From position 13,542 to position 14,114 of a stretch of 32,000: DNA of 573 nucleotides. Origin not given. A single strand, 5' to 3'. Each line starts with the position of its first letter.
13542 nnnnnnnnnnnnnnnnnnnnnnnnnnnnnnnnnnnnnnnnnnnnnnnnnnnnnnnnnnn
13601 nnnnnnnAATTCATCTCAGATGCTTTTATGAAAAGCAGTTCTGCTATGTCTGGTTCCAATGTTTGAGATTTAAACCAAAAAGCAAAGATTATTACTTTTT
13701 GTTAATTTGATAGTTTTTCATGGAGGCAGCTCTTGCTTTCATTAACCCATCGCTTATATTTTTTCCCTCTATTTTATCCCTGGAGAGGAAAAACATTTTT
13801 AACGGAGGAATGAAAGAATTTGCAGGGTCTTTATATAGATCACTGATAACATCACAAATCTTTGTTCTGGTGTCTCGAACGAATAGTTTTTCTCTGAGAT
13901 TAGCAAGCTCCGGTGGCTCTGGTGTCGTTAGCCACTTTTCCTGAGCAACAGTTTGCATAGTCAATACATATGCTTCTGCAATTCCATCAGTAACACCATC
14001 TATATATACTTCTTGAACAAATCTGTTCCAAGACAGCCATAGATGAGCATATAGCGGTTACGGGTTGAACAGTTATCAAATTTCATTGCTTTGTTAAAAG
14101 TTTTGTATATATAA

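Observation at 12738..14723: Uncharacterised co-oriented gene set next to the R-M pair, headed by a 2-TM effector-like protein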

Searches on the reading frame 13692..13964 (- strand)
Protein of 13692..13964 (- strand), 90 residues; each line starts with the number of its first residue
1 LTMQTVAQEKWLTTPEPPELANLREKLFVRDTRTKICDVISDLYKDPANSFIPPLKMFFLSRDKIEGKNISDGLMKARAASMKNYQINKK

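Call 3: search_protein_families(library=pfam, proteins=[window:13692-13964:-], max_evalue=1)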
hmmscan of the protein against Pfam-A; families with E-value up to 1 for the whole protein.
window:13692-13964:- (90 aa): 0 families

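Call 4: search_protein_families(library=padloc, proteins=[window:13692-13964:-], max_evalue=1)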
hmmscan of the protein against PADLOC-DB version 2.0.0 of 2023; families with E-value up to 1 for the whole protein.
window:13692-13964:- (90 aa): 0 families

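Call 5: search_protein_families(library=ncbifam, proteins=[window:13692-13964:-], max_evalue=1)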
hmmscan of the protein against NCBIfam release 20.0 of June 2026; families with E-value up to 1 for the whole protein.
window:13692-13964:- (90 aa): 0 families

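Call 8: search_protein_families(library=phrogs, proteins=[window:13692-13964:-], max_evalue=1)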
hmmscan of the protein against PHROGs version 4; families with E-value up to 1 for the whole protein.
window:13692-13964:- (90 aa): 0 families

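Call 14: find_homologous_proteins(query=window:13692-13964:-)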
Query window:13692-13964:- (90 aa): 3 proteins with E <= 0.001 among 3 candidates.
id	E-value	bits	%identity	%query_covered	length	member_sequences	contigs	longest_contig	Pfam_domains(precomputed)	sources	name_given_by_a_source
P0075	6.9e-52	191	99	100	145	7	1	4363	-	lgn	-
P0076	1.7e-18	84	51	99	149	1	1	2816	-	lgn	-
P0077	4.0e-18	83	63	72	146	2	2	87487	-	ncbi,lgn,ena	-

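Call 17: find_encoding_contigs(protein=P0075, flank=5000, max_places=3)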
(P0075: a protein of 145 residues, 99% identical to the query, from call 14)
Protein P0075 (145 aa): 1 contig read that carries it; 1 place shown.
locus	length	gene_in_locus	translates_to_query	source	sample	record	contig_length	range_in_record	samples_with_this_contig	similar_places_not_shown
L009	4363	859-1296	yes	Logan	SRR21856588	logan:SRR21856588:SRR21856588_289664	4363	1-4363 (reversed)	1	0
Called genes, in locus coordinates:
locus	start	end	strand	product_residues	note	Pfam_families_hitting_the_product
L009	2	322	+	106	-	?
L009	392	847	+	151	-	PF20712:CyanoTRADDas_TM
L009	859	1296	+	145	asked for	-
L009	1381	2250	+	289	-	-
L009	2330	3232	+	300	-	PF01555:N6_N4_Mtase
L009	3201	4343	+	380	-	-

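Call 18: find_encoding_contigs(protein=P0077, flank=8000, max_places=3)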
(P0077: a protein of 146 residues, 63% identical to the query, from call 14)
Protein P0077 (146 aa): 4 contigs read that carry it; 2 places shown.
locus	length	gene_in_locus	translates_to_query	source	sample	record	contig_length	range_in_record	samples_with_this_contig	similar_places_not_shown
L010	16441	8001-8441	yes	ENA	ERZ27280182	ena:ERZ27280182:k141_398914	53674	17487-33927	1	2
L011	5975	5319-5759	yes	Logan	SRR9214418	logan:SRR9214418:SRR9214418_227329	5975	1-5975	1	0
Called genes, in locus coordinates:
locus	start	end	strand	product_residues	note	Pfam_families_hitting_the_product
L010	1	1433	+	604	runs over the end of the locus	PF02518:HATPase_c, PF13589:HATPase_c_3, PF01119:DNA_mis_repair, PF08676:MutL_C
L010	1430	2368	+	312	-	PF01745:IPT (weak), PF01715:IPPT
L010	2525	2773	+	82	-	PF17209:Hfq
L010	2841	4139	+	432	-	PF13167:GTP-bdg_N, PF16360:GTP-bdg_M, PF01926:MMR_HSR1, PF02421:FeoB_N (weak)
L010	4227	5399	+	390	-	PF12221:HflK_N, PF01145:Band_7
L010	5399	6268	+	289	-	PF01145:Band_7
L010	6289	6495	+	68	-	PF09838:DUF2065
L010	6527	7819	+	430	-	PF00709:Adenylsucc_synt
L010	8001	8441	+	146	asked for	-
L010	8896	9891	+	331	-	PF12697:Abhydrolase_6 (weak), PF00561:Abhydrolase_1, PF12146:Hydrolase_4 (weak)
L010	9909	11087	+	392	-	PF01053:Cys_Met_Meta_PP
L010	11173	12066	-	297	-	PF00274:Glycolytic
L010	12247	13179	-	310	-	-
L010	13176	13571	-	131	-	PF19649:DUF6152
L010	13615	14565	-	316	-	PF00135:COesterase (faint), PF20434:BD-FAE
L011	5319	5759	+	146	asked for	-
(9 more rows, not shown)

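Call 19: find_encoding_contigs(protein=P0076, flank=5000, max_places=3)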
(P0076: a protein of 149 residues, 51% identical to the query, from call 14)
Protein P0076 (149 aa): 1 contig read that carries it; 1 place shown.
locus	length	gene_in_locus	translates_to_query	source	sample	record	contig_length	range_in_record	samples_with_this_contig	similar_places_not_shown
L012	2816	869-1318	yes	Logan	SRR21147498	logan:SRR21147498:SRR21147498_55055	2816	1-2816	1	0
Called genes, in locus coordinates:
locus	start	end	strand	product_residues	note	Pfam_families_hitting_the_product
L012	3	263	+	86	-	?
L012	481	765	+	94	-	-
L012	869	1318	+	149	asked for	-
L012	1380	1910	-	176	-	-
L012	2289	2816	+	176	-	?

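Call 86: search_protein_families(library=pfam, proteins=[P0075], max_evalue=0.1)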
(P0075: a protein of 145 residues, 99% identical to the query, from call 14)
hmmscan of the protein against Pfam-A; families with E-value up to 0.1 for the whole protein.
P0075 (145 aa): 0 families

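Call 96: search_protein_families(library=ncbifam, proteins=[P0075], max_evalue=0.001)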
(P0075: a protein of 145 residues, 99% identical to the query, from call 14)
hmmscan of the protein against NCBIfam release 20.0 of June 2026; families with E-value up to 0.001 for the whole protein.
P0075 (145 aa): 0 families
